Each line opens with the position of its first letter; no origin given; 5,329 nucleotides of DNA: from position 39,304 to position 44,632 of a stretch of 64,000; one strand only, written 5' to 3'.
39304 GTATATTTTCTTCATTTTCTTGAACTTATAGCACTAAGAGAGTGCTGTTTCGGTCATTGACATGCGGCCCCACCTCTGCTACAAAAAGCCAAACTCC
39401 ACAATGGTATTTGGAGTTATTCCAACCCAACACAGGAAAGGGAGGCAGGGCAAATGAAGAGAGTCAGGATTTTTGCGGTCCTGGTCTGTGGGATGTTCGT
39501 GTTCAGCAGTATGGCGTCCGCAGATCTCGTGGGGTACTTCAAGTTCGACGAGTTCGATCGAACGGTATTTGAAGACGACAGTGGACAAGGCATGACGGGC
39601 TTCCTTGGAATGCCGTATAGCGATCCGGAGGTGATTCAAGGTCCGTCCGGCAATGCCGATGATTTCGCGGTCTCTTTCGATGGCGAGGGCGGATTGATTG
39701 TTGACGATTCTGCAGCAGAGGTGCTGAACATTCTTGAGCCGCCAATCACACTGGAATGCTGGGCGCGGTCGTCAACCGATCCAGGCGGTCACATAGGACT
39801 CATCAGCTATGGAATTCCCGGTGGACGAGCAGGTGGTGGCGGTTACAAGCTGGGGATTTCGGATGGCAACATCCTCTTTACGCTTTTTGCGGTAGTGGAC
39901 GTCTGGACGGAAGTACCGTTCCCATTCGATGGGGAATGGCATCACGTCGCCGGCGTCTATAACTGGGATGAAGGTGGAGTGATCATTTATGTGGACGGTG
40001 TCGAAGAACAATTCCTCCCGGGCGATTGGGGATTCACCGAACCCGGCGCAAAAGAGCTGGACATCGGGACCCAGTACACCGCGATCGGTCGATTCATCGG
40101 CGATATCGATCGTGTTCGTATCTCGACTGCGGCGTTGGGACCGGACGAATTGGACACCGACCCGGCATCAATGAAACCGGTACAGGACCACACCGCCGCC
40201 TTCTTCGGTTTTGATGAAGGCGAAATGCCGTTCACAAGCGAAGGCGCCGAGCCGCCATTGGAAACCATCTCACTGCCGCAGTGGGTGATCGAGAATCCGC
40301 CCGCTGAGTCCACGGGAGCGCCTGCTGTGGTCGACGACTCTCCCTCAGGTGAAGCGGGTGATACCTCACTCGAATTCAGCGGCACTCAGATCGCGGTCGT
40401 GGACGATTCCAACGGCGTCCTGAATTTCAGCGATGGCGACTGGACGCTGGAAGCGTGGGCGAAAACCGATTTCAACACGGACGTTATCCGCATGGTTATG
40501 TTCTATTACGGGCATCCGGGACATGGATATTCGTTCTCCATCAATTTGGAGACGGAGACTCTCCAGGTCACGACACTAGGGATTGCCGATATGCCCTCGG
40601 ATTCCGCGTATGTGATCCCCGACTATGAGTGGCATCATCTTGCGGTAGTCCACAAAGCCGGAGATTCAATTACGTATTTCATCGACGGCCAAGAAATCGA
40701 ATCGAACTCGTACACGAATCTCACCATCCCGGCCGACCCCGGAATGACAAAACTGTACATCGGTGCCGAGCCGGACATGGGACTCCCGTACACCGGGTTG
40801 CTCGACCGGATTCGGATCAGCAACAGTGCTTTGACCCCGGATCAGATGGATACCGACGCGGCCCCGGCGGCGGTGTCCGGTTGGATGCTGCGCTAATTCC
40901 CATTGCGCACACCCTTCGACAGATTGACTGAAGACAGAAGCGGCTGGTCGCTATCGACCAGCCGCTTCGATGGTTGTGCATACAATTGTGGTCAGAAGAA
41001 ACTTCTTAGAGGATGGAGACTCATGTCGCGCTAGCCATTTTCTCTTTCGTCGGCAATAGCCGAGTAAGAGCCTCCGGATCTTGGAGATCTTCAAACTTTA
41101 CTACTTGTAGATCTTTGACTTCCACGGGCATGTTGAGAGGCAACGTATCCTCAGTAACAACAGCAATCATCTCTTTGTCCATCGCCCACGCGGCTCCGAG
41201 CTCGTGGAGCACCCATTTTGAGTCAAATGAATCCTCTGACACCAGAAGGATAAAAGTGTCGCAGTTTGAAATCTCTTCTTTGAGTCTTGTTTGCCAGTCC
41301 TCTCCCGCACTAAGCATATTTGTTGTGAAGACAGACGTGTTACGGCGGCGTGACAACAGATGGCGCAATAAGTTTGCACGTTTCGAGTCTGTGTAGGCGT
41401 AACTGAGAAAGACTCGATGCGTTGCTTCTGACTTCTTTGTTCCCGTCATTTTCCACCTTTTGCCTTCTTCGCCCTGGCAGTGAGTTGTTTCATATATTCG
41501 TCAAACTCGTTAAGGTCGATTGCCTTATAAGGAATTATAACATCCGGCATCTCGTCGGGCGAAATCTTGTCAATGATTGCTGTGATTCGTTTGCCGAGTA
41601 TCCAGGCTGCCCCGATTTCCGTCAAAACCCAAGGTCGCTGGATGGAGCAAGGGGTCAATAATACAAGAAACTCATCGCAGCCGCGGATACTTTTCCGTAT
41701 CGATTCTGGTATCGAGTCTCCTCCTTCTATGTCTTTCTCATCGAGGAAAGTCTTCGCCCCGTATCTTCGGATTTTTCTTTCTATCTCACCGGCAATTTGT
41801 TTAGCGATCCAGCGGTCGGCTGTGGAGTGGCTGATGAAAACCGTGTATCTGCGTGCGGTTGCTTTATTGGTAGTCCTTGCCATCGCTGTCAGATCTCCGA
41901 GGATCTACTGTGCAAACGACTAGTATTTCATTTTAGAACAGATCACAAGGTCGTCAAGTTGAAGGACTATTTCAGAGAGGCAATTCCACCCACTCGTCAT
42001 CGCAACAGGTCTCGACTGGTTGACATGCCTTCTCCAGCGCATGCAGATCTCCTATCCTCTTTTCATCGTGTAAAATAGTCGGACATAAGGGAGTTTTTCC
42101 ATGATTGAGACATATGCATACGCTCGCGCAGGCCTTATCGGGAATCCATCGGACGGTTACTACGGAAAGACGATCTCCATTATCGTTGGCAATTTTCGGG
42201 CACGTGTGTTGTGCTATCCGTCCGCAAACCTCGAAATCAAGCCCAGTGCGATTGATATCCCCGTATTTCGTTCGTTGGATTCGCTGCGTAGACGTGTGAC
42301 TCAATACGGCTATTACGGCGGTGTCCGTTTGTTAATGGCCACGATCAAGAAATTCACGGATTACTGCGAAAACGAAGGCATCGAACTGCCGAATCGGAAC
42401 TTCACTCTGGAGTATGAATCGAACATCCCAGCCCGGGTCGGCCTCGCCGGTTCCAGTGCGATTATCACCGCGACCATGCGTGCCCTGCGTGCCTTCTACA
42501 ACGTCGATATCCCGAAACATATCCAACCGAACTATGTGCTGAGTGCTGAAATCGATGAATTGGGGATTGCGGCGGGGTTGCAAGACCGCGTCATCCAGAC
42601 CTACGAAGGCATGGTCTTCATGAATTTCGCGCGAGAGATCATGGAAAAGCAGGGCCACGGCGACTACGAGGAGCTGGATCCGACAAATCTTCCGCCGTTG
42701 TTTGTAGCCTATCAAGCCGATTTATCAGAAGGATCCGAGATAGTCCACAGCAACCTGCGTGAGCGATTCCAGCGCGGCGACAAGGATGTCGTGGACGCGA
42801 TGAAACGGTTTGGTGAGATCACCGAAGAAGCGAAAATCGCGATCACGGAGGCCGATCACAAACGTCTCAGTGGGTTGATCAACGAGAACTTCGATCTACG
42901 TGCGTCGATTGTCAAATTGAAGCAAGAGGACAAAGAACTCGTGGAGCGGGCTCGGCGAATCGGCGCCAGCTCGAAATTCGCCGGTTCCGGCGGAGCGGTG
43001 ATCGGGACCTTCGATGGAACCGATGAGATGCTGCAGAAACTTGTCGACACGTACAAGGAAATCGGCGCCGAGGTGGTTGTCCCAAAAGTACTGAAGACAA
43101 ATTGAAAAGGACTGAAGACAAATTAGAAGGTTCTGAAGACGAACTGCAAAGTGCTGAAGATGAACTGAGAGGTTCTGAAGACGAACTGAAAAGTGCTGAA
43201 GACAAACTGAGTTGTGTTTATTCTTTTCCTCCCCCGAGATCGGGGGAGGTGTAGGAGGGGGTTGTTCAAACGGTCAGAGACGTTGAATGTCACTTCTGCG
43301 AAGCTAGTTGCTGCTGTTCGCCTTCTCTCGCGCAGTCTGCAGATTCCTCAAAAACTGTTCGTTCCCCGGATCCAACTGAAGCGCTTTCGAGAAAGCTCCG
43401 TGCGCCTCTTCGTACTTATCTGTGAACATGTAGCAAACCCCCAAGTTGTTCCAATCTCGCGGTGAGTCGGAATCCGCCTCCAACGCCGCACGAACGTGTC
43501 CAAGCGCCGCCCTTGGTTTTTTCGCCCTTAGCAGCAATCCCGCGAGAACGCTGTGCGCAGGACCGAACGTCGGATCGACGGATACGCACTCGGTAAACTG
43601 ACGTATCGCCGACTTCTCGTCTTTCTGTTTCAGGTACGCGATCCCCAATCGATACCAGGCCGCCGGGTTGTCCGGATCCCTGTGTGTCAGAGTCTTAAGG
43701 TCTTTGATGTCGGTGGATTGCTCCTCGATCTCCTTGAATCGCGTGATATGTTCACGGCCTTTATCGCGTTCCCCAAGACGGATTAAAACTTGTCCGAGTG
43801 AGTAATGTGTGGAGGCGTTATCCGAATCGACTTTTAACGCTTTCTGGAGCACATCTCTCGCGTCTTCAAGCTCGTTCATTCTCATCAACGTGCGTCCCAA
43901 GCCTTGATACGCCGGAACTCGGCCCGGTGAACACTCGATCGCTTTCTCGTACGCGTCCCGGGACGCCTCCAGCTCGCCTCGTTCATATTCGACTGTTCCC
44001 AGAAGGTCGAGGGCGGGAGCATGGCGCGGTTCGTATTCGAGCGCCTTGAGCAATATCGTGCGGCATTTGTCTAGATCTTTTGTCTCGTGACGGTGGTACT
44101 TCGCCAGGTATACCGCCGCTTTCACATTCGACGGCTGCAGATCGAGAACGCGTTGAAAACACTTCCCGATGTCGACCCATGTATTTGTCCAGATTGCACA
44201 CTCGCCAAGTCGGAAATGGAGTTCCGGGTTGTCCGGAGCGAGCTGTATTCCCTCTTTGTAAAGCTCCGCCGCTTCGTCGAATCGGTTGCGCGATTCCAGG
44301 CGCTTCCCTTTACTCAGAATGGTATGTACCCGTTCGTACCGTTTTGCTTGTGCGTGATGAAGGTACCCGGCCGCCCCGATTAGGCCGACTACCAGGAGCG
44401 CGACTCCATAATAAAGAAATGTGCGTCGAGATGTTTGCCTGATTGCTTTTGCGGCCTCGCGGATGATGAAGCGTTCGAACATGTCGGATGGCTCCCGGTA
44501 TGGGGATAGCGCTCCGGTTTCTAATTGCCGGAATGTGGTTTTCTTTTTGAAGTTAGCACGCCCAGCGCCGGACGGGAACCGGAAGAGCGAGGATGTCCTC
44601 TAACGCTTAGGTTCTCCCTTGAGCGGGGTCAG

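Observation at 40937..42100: Low-GC cassette of two overlapping TIR-domain-only genes: candidate orphan antiphage/NADase module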

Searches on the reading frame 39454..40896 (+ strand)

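Call 4: search_protein_families(library=pfam, proteins=[window:39454-40896:+], max_evalue=0.1)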
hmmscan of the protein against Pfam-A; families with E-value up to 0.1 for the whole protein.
window:39454-40896:+ (480 aa): 2 families
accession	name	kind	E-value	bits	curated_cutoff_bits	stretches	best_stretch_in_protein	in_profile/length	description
PF13385.13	Laminin_G_3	-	3.9e-39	134.6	27.6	2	323-464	12-149/151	Concanavalin A-like lectin/glucanases superfamily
PF02210.31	Laminin_G_2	-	0.00098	20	22.9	0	348-447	9-115/126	Laminin G domain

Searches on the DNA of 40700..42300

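Call 76: search_rna_families(source=window, start=40700, end=42300, threshold=evalue, max_evalue=1)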
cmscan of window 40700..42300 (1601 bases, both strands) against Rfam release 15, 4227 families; matches with E-value up to 1: 1.
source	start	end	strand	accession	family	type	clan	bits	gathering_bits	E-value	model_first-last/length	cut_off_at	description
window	40935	40970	+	RF00446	mir-133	Gene; miRNA;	-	22.4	55.5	0.041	1-74/74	no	mir-133 microRNA precursor family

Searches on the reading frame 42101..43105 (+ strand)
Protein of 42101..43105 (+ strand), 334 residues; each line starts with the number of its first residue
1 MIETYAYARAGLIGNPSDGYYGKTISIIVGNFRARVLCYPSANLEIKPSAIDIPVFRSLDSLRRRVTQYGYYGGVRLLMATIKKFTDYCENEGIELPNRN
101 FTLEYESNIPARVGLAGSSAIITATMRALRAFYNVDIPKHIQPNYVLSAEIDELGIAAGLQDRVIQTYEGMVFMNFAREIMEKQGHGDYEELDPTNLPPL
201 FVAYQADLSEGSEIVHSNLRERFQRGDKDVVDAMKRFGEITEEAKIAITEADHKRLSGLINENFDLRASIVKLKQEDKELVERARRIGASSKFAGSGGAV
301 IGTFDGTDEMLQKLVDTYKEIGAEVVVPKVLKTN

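Call 4: search_protein_families(library=pfam, proteins=[window:42101-43105:+], max_evalue=0.1)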
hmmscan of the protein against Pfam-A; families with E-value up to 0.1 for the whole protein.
window:42101-43105:+ (334 aa): 5 families
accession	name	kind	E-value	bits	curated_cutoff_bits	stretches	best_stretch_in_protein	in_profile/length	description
PF00288.32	GHMP_kinases_N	-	7.7e-11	42.5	22.3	1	82-170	7-87/87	GHMP kinases N terminal domain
PF08544.19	GHMP_kinases_C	-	0.00061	20.6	21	1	247-307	4-69/85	GHMP kinases C terminal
PF14760.11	Rnk_N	-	0.016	16.1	23.7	1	245-274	2-32/41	Rnk N-terminus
PF11840.14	DUF3360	-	0.016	14.4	26.2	1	93-133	40-80/503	Protein of unknown function (DUF3360)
PF21328.3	Gp44_lid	-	0.042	14.4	27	0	233-274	9-49/63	Sliding-clamp-loader large subunit, AAA+ ATPase lid domain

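Call 5: search_protein_families(library=padloc, proteins=[window:42101-43105:+], max_evalue=0.1)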
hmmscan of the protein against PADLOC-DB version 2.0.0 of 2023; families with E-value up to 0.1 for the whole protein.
window:42101-43105:+ (334 aa): 0 families

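Call 6: search_protein_families(library=ncbifam, proteins=[window:42101-43105:+], max_evalue=0.1)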
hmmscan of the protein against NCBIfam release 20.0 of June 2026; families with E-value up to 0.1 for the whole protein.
window:42101-43105:+ (334 aa): 10 families
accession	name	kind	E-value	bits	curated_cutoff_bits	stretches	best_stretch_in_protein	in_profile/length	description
TIGR00549.1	mevalon_kin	equivalog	3.9e-18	65.9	163.05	1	84-301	72-274/276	mevalonate kinase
NF003036.0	PRK03926.1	equivalog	2.3e-11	43.3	403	1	97-299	72-260/302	mevalonate kinase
NF049969.1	GlMnHpPKinHddA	equivalog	2e-08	34.1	600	1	100-298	97-296/338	D-glycero-D-manno-heptose 7-phosphate kinase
TIGR01920.1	Shik_kin_archae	equivalog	3.2e-05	23.4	126.85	1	99-172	68-142/266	shikimate kinase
NF003006.0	PRK03817.1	equivalog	7e-05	21.9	443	1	99-279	86-259/352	galactokinase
NF002870.0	PRK03188.1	equivalog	0.00026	19.8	286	0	100-140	93-133/310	4-(cytidine 5'-diphospho)-2-C-methyl-D-erythritol kinase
TIGR01220.1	Pmev_kin_Gr_pos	equivalog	0.00096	18.3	165.7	1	78-140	80-144/358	phosphomevalonate kinase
NF001816.0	PRK00555.1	equivalog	0.047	12.6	509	1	105-168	96-159/363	galactokinase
TIGR00191.1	thrB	equivalog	0.083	11.7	168.25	0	87-150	69-130/304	homoserine kinase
NF002288.1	PRK01212.1-4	equivalog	0.084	11.9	194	0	91-140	73-116/303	homoserine kinase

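Call 85: find_homologous_proteins(query=window:42101-43105:+, max_evalue=1e-30)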
Query window:42101-43105:+ (334 aa): 7967 proteins with E <= 1e-30 among 8000 candidates; the best 120 are listed.
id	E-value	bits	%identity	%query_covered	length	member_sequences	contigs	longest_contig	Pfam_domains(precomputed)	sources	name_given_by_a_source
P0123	6.4e-207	704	95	100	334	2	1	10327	PF00288.33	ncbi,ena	-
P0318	1.8e-175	600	82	99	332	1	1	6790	PF00288.33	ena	-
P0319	3.4e-175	599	83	99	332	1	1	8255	PF00288.33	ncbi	ncbi:MAG: GHMP kinase [bacterium]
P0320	3.4e-173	593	80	100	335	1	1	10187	PF00288.33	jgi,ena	jgi:glucuronokinase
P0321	2.0e-170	584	79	99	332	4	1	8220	PF00288.33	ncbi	-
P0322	9.8e-155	532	78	92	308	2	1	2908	PF00288.33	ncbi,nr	ncbi:MAG TPA: GHMP kinase, partial [bacterium]|nr:GHMP kinase [bacterium]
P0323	6.9e-144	497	68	99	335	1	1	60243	PF00288.33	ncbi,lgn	-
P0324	8.1e-143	493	68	99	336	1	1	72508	PF00288.33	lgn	-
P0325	1.3e-140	486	66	99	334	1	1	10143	PF00288.33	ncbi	-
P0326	1.5e-140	486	67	99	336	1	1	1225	PF00288.33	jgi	-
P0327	2.1e-140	485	65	100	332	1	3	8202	PF00288.33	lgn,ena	-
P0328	4.5e-140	484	67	99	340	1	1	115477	PF00288.33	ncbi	-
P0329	1.1e-139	483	65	99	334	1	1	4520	PF00288.33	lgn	-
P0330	2.2e-139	482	66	99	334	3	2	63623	PF00288.33,PF08544.19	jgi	jgi:glucuronokinase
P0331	1.5e-138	479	65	99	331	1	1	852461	PF00288.33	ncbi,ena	-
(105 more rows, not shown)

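Call 86: find_encoding_contigs(protein=P0319, flank=5000, max_places=1)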
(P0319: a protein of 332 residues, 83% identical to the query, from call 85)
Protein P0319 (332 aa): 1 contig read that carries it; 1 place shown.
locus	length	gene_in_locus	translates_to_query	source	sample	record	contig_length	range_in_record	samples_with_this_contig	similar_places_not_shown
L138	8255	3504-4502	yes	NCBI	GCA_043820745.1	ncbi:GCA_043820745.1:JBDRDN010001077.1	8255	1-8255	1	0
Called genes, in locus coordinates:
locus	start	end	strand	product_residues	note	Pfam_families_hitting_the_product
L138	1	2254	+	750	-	PF17092:PCB_OB (faint), PF21710:Spt6_S1 (faint), PF00575:S1 (weak), PF00575:S1, PF23459:S1_RRP5, PF00575:S1, PF23459:S1_RRP5, PF00575:S1, +3 more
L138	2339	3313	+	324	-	PF08003:Methyltransf_9 (weak), PF13489:Methyltransf_23, PF07021:MetW, PF13847:Methyltransf_31, PF08241:Methyltransf_11, PF08242:Methyltransf_12, PF13649:Methyltransf_25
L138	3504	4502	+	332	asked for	PF00288:GHMP_kinases_N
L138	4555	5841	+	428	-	PF00275:EPSP_synthase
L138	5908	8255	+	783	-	?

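Call 87: find_encoding_contigs(protein=P0320, flank=5000, max_places=1)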
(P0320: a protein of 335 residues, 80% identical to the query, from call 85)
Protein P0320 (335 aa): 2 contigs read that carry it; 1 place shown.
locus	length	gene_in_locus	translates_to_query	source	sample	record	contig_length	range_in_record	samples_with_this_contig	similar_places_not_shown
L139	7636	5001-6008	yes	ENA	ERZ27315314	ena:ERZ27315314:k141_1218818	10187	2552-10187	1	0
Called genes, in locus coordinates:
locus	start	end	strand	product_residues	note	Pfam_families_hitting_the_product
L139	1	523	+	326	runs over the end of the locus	PF01715:IPPT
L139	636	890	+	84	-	PF17209:Hfq, PF21979:Hfq_1 (weak)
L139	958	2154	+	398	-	PF13167:GTP-bdg_N, PF16360:GTP-bdg_M, PF01926:MMR_HSR1, PF02421:FeoB_N (faint)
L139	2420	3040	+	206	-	PF00834:Ribul_P_3_epim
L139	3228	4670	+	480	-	PF13385:Laminin_G_3, PF02210:Laminin_G_2 (faint), PF13385:Laminin_G_3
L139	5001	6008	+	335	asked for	PF00288:GHMP_kinases_N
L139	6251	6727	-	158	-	PF12724:Flavodoxin_5, PF00258:Flavodoxin_1, PF03358:FMN_red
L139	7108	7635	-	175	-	?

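Call 88: find_encoding_contigs(protein=P0323, flank=5000, max_places=1)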
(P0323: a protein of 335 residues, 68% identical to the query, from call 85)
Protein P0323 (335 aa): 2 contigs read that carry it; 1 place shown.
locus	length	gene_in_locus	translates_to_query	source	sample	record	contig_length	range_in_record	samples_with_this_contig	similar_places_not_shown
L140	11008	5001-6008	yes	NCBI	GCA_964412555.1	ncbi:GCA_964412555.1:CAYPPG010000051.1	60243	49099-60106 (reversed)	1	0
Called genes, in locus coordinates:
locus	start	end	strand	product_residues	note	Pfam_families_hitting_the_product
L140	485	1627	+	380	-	PF00579:tRNA-synt_1b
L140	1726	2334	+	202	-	PF00117:GATase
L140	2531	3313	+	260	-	PF00977:His_biosynth, PF03060:NMO (faint)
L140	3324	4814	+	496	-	-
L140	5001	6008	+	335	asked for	PF00288:GHMP_kinases_N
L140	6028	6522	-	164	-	PF16538:FlgT_C (weak)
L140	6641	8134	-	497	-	PF07881:Fucose_iso_N1, PF07882:Fucose_iso_N2, PF02952:Fucose_iso_C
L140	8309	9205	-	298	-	PF18163:LD_cluster2 (weak), PF18180:LD_cluster3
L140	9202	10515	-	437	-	PF01582:TIR, PF08937:ThsB_TIR, PF13676:TIR_2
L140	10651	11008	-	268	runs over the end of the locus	PF04454:Linocin_M18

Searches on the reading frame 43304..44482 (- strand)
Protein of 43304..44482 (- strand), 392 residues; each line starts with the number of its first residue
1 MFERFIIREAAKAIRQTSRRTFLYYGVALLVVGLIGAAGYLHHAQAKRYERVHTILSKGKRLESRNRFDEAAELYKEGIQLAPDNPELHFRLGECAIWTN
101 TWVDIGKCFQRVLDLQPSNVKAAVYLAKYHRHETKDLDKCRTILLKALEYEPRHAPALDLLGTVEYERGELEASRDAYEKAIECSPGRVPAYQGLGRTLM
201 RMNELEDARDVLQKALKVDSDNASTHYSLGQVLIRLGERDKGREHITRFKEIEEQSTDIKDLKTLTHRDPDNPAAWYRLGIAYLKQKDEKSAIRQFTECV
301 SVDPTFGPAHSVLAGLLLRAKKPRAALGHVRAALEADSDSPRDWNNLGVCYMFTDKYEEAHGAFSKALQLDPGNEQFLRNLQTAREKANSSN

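Call 4: search_protein_families(library=pfam, proteins=[window:43304-44482:-], max_evalue=0.1)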
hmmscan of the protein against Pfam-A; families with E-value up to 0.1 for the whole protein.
window:43304-44482:- (392 aa): 37 families (the best 25 are shown)
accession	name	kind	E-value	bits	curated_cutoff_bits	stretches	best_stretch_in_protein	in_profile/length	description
PF07719.23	TPR_2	-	9.2e-45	147.5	27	5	342-374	2-34/34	Tetratricopeptide repeat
PF13431.12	TPR_17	-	4.7e-39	129.8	24.4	4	177-209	1-33/34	Tetratricopeptide repeat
PF00515.34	TPR_1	-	8.2e-38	127.1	27.8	4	344-374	4-34/34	Tetratricopeptide repeat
PF13414.12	TPR_11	-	1.4e-36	124.3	26.8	4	196-237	1-42/42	TPR repeat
PF14559.12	TPR_19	-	2.1e-35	121.3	25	5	167-222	3-58/68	Tetratricopeptide repeat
PF13432.12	TPR_16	-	2.1e-34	118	32.7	5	316-374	6-64/65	Tetratricopeptide repeat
PF13181.12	TPR_8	-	2.6e-30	102.4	25.7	3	275-305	3-33/34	Tetratricopeptide repeat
PF13428.12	TPR_14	-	3.7e-29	98.7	23.5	5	57-94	6-43/44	Tetratricopeptide repeat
PF23914.1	TPR_CcmH_CycH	-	1.8e-27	96.6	42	4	330-378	39-87/158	Cytochrome c-type biogenesis protein H TPR domain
PF13424.12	TPR_12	-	2.8e-20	72.7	30.1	2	124-184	7-74/77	Tetratricopeptide repeat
PF13371.12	TPR_9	-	6.8e-15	55.3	35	1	316-376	4-64/73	Tetratricopeptide repeat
PF13174.12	TPR_6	-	1.7e-14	53.8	26.3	1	275-304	2-31/33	Tetratricopeptide repeat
PF12895.13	ANAPC3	-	6.6e-14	52.4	27.2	2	180-246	14-79/82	Anaphase-promoting complex, cyclosome, subunit 3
PF25063.1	ARM_TT21_C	-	3.9e-12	46.9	35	2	256-371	38-159/209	Tetratricopeptide repeat protein 21 C-terminal ARM domain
PF13374.12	TPR_10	-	1.6e-10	41.1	27.5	1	192-217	5-30/42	Tetratricopeptide repeat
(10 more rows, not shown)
